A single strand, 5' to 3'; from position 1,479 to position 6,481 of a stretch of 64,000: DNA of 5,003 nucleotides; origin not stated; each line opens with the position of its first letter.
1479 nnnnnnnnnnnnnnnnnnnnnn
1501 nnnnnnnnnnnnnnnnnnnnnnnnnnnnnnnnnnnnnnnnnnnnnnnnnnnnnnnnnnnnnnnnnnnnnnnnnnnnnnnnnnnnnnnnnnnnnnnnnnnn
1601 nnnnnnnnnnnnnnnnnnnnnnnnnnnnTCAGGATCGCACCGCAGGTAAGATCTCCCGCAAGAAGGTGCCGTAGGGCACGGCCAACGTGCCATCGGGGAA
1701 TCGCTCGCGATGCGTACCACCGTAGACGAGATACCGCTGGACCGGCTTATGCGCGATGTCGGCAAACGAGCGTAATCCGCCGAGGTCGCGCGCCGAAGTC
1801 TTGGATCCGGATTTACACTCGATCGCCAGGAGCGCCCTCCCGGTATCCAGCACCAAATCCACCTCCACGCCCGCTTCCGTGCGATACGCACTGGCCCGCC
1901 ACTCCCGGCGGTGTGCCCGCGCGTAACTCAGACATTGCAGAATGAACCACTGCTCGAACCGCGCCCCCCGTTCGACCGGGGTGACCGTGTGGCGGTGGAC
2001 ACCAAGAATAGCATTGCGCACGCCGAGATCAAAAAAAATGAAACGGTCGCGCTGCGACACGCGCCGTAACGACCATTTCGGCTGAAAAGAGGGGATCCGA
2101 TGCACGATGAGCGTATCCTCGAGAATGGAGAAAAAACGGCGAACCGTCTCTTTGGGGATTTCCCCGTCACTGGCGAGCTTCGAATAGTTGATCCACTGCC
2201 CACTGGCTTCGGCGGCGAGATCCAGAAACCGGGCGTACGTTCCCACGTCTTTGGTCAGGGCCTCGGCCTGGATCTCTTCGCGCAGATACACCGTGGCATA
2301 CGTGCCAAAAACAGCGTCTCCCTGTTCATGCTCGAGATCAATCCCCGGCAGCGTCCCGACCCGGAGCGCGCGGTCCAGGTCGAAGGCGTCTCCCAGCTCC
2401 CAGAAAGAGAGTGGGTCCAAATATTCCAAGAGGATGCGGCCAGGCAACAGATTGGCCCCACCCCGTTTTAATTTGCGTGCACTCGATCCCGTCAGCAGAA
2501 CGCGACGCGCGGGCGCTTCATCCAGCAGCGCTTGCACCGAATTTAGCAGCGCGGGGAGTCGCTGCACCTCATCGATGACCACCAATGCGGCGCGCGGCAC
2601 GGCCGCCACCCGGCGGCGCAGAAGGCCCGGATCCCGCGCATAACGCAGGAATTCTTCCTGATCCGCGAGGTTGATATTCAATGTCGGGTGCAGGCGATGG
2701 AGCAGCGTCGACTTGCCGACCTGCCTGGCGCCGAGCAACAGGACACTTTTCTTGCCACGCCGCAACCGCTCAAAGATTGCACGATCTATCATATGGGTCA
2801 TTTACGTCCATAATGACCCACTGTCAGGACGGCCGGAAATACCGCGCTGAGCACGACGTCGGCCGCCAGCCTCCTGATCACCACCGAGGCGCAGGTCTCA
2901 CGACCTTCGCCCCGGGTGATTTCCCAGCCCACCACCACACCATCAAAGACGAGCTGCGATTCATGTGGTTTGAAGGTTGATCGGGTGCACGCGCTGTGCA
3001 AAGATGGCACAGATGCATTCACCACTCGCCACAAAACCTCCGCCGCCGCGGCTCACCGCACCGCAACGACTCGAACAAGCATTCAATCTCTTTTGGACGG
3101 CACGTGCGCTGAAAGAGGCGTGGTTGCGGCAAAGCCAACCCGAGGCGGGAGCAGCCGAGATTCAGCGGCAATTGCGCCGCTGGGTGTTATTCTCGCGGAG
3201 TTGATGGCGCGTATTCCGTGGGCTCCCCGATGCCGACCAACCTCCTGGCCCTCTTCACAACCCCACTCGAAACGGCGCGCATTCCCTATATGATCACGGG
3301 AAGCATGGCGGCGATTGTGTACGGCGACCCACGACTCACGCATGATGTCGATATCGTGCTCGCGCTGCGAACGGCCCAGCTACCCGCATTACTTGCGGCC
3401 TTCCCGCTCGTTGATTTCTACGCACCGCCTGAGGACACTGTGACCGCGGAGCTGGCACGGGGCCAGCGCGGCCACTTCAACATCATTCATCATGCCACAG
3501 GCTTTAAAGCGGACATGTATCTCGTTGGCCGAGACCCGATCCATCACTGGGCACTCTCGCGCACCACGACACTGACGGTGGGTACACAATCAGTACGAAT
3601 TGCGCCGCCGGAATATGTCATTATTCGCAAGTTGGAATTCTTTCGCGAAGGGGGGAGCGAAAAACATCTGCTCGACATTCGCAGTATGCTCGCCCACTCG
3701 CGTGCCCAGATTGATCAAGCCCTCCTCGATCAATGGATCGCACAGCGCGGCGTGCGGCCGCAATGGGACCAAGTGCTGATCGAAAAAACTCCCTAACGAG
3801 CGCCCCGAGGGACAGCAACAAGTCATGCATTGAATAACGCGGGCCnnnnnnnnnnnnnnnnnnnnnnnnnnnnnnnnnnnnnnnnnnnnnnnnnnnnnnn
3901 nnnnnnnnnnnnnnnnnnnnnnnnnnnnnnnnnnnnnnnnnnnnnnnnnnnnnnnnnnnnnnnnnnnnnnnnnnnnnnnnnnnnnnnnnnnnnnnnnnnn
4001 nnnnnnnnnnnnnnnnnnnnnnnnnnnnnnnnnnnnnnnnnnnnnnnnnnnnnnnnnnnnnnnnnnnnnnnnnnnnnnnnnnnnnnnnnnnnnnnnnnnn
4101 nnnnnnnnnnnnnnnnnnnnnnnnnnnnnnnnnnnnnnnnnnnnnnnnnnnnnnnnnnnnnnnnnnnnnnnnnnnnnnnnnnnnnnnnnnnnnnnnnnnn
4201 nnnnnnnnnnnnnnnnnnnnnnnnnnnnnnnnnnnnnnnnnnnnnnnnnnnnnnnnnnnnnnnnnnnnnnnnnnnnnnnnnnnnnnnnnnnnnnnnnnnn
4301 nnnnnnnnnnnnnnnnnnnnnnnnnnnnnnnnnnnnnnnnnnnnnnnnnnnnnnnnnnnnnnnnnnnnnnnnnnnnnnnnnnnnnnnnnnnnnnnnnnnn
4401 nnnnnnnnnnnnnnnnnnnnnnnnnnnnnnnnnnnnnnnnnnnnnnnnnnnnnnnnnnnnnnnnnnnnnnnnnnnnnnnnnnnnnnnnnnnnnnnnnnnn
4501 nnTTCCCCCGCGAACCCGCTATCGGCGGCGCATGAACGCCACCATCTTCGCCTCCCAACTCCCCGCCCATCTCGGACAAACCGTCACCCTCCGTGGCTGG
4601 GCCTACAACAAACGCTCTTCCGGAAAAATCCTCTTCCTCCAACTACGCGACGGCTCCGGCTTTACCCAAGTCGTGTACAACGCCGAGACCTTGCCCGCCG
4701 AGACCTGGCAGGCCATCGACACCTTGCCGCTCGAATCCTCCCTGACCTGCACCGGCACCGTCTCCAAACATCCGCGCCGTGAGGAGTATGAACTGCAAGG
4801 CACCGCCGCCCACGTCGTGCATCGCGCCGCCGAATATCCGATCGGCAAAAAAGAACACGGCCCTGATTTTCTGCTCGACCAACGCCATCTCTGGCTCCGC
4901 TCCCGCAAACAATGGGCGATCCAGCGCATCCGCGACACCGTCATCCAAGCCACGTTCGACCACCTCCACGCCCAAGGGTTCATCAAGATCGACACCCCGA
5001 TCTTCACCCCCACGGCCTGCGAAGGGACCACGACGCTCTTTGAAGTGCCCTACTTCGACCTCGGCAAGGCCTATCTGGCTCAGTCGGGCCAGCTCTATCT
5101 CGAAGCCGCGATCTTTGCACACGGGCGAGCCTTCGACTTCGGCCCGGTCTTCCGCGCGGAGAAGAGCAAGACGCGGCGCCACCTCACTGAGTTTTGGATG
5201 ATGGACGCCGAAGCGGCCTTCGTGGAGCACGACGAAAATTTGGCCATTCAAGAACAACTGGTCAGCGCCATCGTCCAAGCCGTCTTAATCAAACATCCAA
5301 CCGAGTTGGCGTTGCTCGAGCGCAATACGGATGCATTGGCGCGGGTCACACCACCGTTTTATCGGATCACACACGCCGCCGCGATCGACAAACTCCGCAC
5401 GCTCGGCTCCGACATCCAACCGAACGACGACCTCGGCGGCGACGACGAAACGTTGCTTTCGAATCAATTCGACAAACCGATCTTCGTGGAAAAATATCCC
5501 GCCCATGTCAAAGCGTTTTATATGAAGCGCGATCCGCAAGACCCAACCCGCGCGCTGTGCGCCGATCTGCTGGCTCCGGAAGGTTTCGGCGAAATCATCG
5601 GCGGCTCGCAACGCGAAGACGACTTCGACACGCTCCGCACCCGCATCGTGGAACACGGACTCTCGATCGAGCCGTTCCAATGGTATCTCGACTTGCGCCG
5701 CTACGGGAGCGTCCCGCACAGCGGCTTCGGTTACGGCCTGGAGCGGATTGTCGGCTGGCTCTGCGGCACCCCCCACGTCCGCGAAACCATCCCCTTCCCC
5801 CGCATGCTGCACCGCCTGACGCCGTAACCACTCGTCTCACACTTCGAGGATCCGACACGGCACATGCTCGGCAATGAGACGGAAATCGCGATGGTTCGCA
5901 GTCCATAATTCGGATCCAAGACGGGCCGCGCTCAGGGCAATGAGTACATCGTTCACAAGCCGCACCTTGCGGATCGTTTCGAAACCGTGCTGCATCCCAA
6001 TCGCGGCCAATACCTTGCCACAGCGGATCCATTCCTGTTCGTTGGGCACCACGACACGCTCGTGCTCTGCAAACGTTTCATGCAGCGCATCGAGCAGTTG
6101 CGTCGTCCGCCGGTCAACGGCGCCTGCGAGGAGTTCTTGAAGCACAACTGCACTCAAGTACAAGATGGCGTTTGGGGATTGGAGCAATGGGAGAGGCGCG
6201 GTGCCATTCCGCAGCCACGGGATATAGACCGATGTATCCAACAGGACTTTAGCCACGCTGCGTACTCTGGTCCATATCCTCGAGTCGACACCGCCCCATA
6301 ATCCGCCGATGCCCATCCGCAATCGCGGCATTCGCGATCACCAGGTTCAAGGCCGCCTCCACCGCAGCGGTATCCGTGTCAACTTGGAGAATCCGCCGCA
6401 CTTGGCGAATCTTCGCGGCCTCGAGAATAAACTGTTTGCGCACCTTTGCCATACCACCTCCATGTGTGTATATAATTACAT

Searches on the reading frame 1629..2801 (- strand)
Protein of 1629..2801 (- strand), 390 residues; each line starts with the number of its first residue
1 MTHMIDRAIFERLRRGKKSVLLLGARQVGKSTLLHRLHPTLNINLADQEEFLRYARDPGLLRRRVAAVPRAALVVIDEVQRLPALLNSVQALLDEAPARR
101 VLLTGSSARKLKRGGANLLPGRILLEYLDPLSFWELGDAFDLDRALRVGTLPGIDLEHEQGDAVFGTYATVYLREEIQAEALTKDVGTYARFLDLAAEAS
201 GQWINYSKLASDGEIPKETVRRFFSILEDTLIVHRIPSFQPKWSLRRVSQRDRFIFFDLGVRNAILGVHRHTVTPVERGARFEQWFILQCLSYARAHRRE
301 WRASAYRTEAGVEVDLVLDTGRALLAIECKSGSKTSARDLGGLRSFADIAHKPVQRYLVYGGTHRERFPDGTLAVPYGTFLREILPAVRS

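Call 51: search_protein_families(library=pfam, proteins=[window:1632-2801:-], max_evalue=0.001)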
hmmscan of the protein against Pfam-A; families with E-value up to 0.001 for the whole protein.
window:1632-2801:- (390 aa): 4 families
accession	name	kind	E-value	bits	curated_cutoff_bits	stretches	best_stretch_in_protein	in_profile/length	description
PF13635.12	DUF4143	-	1e-27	97.3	28.1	1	176-332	3-160/160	Domain of unknown function (DUF4143)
PF13173.12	AAA_14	-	5.1e-21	75.5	27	1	18-136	3-128/129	AAA domain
PF13401.12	AAA_22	-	4.6e-05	24.2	27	0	64-105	78-123/130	AAA domain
PF13191.12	AAA_16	-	0.00028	21.9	32.6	0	7-42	13-49/167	AAA ATPase domain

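Call 81: find_encoding_contigs(protein=window:1629-2801:-, flank=10000, max_places=5)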
Protein window:1629-2801:- (390 aa): 1 contig read that carries it; 1 place shown.
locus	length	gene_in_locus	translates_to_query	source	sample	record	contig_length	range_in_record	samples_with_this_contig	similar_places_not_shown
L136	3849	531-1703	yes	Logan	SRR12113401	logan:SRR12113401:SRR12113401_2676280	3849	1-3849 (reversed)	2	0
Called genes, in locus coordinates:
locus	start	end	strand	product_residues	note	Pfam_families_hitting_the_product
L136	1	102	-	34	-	?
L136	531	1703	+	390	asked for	PF13173:AAA_14, PF13635:DUF4143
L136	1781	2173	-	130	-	-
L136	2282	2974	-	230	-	PF13103:TonB_2 (weak), PF03544:TonB_C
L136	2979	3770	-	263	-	PF00005:ABC_tran, PF13304:AAA_21 (faint)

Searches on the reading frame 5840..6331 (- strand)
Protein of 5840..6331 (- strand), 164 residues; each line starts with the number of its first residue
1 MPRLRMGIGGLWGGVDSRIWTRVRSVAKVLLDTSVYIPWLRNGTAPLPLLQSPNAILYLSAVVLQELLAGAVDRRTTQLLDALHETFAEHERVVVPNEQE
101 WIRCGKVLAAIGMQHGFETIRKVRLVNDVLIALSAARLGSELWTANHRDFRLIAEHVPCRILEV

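Call 51: search_protein_families(library=pfam, proteins=[window:5840-6331:-], max_evalue=0.001)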
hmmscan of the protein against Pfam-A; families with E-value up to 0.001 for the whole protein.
window:5840-6331:- (164 aa): 1 family
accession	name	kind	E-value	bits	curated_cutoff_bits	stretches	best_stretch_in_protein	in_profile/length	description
PF01850.27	PIN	-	7.8e-08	33.4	23.6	1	29-154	1-118/120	PIN domain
